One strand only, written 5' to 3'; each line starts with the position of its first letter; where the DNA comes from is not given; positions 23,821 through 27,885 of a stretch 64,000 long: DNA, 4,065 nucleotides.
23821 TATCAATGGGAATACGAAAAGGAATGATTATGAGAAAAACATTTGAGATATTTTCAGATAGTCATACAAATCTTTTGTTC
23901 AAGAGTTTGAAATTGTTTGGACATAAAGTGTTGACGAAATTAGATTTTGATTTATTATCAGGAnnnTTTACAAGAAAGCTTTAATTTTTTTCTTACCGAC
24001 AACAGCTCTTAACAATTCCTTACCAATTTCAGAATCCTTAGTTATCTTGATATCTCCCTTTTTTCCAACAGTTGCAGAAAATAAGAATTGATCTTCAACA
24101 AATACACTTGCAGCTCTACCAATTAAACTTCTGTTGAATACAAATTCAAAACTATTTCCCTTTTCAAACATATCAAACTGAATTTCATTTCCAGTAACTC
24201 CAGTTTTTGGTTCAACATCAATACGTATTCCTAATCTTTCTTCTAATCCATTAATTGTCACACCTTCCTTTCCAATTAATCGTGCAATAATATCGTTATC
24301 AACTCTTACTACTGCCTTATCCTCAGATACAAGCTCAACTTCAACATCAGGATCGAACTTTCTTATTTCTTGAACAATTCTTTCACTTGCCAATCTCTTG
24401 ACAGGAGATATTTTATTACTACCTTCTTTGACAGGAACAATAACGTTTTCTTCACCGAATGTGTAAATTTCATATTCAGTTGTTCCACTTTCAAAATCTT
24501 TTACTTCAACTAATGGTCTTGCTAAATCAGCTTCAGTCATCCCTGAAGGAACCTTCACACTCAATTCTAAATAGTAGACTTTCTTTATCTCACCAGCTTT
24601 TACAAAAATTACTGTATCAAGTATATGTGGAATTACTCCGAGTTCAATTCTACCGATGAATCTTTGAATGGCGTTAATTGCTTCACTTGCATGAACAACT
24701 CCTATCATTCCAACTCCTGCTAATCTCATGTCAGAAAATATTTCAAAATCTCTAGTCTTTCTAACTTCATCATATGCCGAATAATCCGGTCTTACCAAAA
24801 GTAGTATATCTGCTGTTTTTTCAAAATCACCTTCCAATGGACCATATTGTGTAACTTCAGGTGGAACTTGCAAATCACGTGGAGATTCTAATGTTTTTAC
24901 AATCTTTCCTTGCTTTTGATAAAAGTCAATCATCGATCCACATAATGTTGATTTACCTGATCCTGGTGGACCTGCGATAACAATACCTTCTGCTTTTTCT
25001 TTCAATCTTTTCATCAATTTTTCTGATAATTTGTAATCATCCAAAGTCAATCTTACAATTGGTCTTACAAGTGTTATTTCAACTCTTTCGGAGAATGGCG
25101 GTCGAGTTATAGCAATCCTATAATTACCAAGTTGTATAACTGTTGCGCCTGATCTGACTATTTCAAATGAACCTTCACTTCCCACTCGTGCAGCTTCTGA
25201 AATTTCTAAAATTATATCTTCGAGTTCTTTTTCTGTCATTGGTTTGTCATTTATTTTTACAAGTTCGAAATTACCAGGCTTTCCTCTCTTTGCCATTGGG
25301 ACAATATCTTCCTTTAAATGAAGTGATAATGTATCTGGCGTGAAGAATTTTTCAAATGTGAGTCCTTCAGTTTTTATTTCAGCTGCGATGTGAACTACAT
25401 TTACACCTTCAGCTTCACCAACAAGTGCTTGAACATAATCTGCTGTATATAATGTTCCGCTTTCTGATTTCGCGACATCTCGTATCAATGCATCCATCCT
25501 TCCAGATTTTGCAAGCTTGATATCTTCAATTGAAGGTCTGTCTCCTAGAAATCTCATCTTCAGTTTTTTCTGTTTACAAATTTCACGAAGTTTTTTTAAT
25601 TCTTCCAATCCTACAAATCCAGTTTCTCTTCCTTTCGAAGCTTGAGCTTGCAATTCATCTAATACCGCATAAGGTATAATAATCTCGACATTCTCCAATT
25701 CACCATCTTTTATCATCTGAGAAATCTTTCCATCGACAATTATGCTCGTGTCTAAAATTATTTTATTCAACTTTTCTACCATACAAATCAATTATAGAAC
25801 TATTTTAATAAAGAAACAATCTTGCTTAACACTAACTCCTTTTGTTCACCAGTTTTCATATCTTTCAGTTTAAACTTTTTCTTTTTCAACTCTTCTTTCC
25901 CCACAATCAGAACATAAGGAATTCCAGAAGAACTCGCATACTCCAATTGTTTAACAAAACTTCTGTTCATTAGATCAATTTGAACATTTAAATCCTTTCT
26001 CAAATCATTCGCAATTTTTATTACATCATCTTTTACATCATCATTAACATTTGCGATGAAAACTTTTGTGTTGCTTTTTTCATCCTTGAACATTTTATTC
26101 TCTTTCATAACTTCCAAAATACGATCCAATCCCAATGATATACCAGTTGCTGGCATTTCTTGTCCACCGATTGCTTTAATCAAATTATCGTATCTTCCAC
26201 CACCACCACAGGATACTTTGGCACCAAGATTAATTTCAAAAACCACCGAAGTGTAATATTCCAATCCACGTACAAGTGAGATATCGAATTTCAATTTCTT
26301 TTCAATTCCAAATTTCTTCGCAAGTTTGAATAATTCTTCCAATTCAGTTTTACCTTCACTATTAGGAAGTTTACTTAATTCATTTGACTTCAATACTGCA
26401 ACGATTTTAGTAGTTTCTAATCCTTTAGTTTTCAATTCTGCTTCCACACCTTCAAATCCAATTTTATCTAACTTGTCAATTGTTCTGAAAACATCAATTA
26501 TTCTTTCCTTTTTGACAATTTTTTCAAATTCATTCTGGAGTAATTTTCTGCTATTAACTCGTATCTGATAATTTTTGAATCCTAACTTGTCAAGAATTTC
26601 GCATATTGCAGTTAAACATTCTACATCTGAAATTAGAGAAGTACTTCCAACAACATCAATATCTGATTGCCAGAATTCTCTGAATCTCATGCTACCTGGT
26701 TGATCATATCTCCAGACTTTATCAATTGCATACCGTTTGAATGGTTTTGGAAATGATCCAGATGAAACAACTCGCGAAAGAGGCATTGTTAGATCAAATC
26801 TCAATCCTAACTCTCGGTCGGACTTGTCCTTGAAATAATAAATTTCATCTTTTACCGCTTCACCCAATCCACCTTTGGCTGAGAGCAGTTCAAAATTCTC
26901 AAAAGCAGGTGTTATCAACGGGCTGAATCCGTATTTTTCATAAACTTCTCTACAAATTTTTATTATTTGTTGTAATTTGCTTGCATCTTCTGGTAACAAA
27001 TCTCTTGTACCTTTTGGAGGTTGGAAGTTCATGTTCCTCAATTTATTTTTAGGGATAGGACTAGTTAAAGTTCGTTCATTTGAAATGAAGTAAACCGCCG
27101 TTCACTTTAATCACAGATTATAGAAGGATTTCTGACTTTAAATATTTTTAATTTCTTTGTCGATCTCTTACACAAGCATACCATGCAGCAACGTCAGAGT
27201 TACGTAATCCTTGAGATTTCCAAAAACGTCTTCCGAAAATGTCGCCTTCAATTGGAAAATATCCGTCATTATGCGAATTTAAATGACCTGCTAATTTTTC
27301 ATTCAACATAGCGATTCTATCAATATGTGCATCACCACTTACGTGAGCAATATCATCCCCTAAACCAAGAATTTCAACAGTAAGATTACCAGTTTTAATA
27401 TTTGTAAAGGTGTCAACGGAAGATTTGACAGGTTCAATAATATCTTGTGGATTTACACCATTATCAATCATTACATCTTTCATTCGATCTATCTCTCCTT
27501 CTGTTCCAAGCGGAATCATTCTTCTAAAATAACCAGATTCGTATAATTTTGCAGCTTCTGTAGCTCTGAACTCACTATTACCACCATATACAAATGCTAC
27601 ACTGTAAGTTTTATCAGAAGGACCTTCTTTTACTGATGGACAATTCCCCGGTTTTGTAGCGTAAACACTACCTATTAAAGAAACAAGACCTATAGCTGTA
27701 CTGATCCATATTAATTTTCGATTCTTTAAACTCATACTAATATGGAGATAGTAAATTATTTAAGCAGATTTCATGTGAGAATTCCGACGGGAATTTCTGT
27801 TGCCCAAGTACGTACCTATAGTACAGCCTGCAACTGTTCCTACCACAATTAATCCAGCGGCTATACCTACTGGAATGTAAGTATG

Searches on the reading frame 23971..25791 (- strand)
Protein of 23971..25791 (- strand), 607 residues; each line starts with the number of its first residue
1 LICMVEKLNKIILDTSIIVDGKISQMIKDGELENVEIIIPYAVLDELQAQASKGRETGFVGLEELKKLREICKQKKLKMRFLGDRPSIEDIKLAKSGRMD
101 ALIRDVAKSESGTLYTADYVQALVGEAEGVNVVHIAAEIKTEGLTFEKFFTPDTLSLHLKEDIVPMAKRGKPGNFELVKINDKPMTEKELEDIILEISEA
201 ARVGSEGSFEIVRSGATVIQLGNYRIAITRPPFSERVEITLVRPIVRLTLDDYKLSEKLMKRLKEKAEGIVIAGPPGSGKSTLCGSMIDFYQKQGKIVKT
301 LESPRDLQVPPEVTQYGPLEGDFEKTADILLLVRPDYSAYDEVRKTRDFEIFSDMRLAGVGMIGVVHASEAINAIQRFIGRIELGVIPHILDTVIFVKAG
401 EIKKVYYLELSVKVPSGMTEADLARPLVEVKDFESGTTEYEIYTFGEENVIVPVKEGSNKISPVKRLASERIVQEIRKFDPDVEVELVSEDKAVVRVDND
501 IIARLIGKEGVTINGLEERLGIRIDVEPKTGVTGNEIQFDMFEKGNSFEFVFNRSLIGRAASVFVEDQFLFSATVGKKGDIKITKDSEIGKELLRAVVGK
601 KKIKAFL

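Call 75: search_protein_families(library=pfam, proteins=[window:23971-25791:-], max_evalue=0.00001)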
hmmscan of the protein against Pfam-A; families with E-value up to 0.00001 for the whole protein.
window:23971-25791:- (607 aa): 1 family
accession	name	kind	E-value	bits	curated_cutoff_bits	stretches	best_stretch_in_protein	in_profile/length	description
PF00437.27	T2SSE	-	4.8e-07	29.2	24.9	1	251-378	122-255/370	Type II/IV secretion system protein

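Call 98: search_protein_families(library=pfam, proteins=[window:23971-25791:-], max_evalue=0.01)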
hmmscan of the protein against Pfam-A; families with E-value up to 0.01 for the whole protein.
window:23971-25791:- (607 aa): 14 families
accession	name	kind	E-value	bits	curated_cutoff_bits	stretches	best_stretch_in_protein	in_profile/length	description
PF00437.27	T2SSE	-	4.8e-07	29.2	24.9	1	251-378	122-255/370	Type II/IV secretion system protein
PF01850.27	PIN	-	1.3e-05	26.3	23.6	1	11-122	1-115/120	PIN domain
PF00013.35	KH_1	-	6.3e-05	23.1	21.5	1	494-529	3-39/66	KH domain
PF13638.12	PIN_4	-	0.00017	22.3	21.9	1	11-108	1-97/132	PIN domain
PF03029.23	ATP_bind_1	-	0.00053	20.3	27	1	272-300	1-29/240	Conserved hypothetical ATP binding protein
PF13401.12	AAA_22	-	0.00062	20.5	27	0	268-300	6-33/130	AAA domain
PF24883.2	NPHP3_N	-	0.0011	19.6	24.8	1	268-297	23-52/164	Nephrocystin 3, N-terminal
PF13604.12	AAA_30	-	0.0011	19.2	27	0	264-299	15-50/191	AAA domain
PF20720.3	nSTAND3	-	0.0012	19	27.2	1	258-307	9-57/155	Novel STAND NTPase 3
PF13083.13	KH_KhpA-B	-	0.0014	19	32.1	1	470-516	5-54/73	KhpA/KhpB, KH domain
PF13238.12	AAA_18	-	0.0029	18.5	29.4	0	270-286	1-17/128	AAA domain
PF00005.33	ABC_tran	-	0.0032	18.5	25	1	267-297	11-42/137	ABC transporter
PF13191.12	AAA_16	-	0.0059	17.6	32.6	1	259-298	15-55/167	AAA ATPase domain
PF03266.21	NTPase_1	-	0.0073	16.6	23.9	0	270-299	2-31/168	NTPase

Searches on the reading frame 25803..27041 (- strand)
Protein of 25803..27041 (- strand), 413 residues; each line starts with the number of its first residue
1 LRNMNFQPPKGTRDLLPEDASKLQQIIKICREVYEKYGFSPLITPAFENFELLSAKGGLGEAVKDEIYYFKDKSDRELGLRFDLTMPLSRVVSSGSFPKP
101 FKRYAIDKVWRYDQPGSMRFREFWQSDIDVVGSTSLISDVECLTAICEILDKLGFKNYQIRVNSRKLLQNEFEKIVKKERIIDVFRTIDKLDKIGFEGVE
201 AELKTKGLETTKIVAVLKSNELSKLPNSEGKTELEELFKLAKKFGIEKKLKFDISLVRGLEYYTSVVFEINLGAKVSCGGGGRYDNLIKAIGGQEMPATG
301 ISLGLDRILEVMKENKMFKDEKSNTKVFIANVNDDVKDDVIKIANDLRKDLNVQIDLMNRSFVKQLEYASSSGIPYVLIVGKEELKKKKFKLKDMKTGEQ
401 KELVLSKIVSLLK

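Call 98: search_protein_families(library=pfam, proteins=[window:25803-27041:-], max_evalue=0.01)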
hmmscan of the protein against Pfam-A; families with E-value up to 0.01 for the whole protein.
window:25803-27041:- (413 aa): 4 families
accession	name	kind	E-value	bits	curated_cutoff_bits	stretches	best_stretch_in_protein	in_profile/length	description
PF13393.11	tRNA-synt_His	-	2.4e-41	142.4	25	1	11-308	1-308/308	Histidyl-tRNA synthetase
PF03129.25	HGTP_anticodon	-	1.6e-16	60.6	21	1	326-413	1-92/94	Anticodon binding domain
PF01409.25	tRNA-synt_2d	-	2e-06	27.9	19.8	1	21-163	17-163/246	tRNA synthetases class II core domain (F)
PF00587.30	tRNA-synt_2b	-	5.9e-05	23.7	29.3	1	68-205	1-110/179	tRNA synthetase class II core domain (G, H, P, S and T)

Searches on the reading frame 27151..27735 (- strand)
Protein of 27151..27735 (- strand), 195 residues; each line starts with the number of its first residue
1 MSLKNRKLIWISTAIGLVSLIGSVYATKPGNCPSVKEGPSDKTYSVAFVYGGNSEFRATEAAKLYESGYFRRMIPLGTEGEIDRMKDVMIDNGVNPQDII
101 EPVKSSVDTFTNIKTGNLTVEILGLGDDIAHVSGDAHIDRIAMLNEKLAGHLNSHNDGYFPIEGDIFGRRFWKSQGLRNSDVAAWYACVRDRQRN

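Call 98: search_protein_families(library=pfam, proteins=[window:27151-27735:-], max_evalue=0.01)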
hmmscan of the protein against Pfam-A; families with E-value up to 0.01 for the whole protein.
window:27151-27735:- (195 aa): 1 family
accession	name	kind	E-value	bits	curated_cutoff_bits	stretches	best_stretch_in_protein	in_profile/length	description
PF02698.23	DUF218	-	9.4e-07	29.3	27.6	1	47-148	3-103/133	DUF218 domain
